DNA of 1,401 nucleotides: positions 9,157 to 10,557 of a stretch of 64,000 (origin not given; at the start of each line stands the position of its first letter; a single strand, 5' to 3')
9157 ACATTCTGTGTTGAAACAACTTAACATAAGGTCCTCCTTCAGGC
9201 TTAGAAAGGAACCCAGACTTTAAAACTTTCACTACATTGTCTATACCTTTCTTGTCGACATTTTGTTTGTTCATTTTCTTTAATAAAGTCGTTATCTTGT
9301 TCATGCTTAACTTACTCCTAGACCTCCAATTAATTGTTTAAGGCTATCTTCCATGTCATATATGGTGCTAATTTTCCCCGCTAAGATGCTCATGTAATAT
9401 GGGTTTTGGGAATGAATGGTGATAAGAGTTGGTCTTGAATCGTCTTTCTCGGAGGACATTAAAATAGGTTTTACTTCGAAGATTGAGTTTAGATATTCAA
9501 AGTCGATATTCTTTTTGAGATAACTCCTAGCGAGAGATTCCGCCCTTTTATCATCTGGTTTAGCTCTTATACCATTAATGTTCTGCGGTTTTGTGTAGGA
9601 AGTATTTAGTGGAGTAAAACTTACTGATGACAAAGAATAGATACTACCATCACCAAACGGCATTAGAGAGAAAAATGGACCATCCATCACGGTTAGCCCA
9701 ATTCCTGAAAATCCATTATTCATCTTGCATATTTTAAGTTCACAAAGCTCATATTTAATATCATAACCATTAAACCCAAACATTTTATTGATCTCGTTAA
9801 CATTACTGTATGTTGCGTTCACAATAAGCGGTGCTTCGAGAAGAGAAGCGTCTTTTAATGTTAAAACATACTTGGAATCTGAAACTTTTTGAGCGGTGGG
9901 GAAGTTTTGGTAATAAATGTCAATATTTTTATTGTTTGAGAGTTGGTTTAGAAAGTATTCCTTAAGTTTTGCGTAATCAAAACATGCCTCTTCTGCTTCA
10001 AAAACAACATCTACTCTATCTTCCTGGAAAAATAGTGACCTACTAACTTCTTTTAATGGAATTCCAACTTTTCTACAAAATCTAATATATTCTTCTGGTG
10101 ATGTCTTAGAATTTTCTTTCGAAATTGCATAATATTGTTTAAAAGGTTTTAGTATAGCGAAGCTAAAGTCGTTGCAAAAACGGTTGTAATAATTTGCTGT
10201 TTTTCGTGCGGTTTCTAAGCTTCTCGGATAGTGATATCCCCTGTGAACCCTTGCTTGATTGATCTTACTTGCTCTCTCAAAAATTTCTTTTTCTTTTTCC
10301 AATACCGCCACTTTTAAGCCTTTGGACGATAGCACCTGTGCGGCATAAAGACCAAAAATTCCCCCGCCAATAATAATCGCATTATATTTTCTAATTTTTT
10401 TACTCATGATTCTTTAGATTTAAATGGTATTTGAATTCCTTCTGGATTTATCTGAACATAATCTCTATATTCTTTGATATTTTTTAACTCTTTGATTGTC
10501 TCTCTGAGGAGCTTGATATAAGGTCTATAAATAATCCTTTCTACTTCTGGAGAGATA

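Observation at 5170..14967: Single 10-gene operon combining preQ0 (7-deazaguanine) biosynthesis with sugar-tailoring enzymes, bracketed by two KsgA/Erm-type rRNA methyltransferase paralogues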

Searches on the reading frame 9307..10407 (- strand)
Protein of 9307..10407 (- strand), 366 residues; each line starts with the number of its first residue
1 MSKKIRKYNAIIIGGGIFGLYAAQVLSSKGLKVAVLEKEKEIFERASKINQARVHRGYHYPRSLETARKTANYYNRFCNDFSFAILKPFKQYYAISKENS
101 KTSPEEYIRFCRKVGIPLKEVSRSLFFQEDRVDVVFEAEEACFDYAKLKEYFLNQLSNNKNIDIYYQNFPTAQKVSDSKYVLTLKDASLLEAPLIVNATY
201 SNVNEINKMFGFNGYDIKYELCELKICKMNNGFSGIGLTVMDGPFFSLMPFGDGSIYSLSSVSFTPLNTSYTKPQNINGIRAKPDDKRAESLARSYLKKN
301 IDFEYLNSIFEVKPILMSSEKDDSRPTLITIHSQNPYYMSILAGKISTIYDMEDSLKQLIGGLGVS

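Call 3: search_protein_families(library=pfam, proteins=[window:9307-10407:-], max_evalue=0.01)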
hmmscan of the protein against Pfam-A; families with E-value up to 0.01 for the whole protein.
window:9307-10407:- (366 aa): 12 families
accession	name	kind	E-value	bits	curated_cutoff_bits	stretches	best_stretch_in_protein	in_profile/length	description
PF01266.30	DAO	-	3.7e-13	50.2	27.9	1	10-255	2-264/353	FAD dependent oxidoreductase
PF13450.12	NAD_binding_8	-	2.6e-08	34.5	21.9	1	12-67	1-52/68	NAD(P)-binding Rossmann-like domain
PF00070.33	Pyr_redox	-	4.2e-05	24.4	22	1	10-44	2-40/82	Pyridine nucleotide-disulphide oxidoreductase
PF01494.25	FAD_binding_3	-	0.0001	22.1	22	1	8-50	2-46/349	FAD binding domain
PF03486.20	HI0933_like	-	0.00012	22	50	1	9-43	2-36/244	HI0933-like protein Rossmann domain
PF07992.20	Pyr_redox_2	-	0.0002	21.3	26.1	1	9-45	144-180/291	Pyridine nucleotide-disulphide oxidoreductase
PF01262.27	AlaDh_PNT_C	-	0.00026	20.9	23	1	6-61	27-83/214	Alanine dehydrogenase/PNT, C-terminal domain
PF00890.30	FAD_binding_2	-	0.00056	19.6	20.4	1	10-41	2-33/414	FAD binding domain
PF02254.24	TrkA_N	-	0.00058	20.6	23.8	1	11-54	2-45/116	TrkA-N domain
PF01946.23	Thi4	-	0.0021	17.8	26.2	1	7-39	17-50/235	Thi4 family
PF02737.24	3HCDH_N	-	0.0029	18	22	1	11-56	3-48/180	3-hydroxyacyl-CoA dehydrogenase, NAD binding domain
PF12831.13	FAD_oxidored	-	0.0042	16.9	27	0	11-40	3-32/416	FAD dependent oxidoreductase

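Call 4: search_protein_families(library=ncbifam, proteins=[window:9307-10407:-], max_evalue=0.01)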
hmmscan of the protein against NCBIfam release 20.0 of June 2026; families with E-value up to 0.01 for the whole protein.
window:9307-10407:- (366 aa): 65 families (the best 25 are shown)
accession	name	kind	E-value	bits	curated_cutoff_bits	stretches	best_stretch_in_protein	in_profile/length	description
NF033460.1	glycerol3P_ox_II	equivalog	2e-10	40.4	460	1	7-59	1-53/361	type 2 glycerol-3-phosphate oxidase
NF008726.1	PRK11728.1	equivalog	8.1e-08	31.5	299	1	8-211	1-210/389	L-2-hydroxyglutarate oxidase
TIGR03197.1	MnmC_Cterm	equivalog_domain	5.2e-07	29.1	174.2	1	10-55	2-47/400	FAD-dependent 5-carboxymethylaminomethyl-2-thiouridine(34) oxidoreductase MnmC1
NF005788.0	PRK07608.1-3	equivalog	6.1e-07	28.5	478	1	7-42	2-37/388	UbiH/UbiF family hydroxylase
TIGR01984.1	UbiH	equivalog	8.7e-07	28.1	392.2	1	10-41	2-34/382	2-octaprenyl-6-methoxyphenyl hydroxylase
NF002480.1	PRK01747.1-1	equivalog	5e-06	25.2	540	1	7-55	248-296/645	bifunctional tRNA (5-methylaminomethyl-2-thiouridine)(34)-methyltransferase MnmC2/FAD-dependent 5-carboxymethylaminomethyl-2-thiouridine(34)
NF005951.1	PRK08020.1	equivalog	7.8e-06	24.9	590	1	7-41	2-36/388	3-demethoxyubiquinol 3-hydroxylase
TIGR01988.1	Ubi-OHases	subfamily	9.5e-06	24.7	224.65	1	10-41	2-34/387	ubiquinone biosynthesis hydroxylase, UbiH/UbiF/VisC/COQ6 family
NF006021.0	PRK08163.1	equivalog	1e-05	24.7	459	1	7-47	5-45/398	3-hydroxybenzoate 6-monooxygenase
NF045599.1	bili_reduct_long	exception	1.1e-05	23.9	750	1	6-68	380-434/641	bilirubin reductase, long form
TIGR03364.1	HpnW_proposed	hypoth_equivalog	1.6e-05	24.2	285.1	1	9-85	2-78/365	TIGR03364 family FAD-dependent oxidoreductase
NF002481.1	PRK01747.1-2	equivalog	2.2e-05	23.5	600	1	7-47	238-278/611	bifunctional tRNA (5-methylaminomethyl-2-thiouridine)(34)-methyltransferase MnmC2/FAD-dependent 5-carboxymethylaminomethyl-2-thiouridine(34)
NF005691.0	PRK07494.1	equivalog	2.2e-05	23.2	459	1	4-43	5-44/404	UbiH/UbiF family hydroxylase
NF005560.0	PRK07233.1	equivalog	2.5e-05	23.3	252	1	11-59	4-54/435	hypothetical protein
NF005949.0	PRK08013.1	equivalog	3.4e-05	23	620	1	7-54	3-50/401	FAD-dependent 2-octaprenylphenol hydroxylase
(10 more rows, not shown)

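Call 68: search_solved_structures(query=window:9307-10407:-, max_evalue=0.01)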
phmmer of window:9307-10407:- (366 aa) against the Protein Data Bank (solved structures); distinct sequences matched with E-value up to 0.01: 7.
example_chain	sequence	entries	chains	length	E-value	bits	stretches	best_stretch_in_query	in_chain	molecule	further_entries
8w75_D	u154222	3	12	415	0.00018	23.9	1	8-65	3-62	FI05204p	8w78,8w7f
8pjz_A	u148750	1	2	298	0.00026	23.4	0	226-265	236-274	SAKe6EEtal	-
8pjw_A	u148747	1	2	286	0.0045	19.3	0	225-259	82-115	SAKe6FE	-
1y56_B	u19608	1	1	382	0.0049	19.1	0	7-122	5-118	sarcosine oxidase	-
7cyx_A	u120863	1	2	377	0.0052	19.1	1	6-48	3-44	Glycine oxidase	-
1ojt_A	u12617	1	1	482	0.0061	18.8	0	7-41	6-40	SURFACE PROTEIN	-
1bhy_A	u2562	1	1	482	0.0062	18.8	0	7-41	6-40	P64K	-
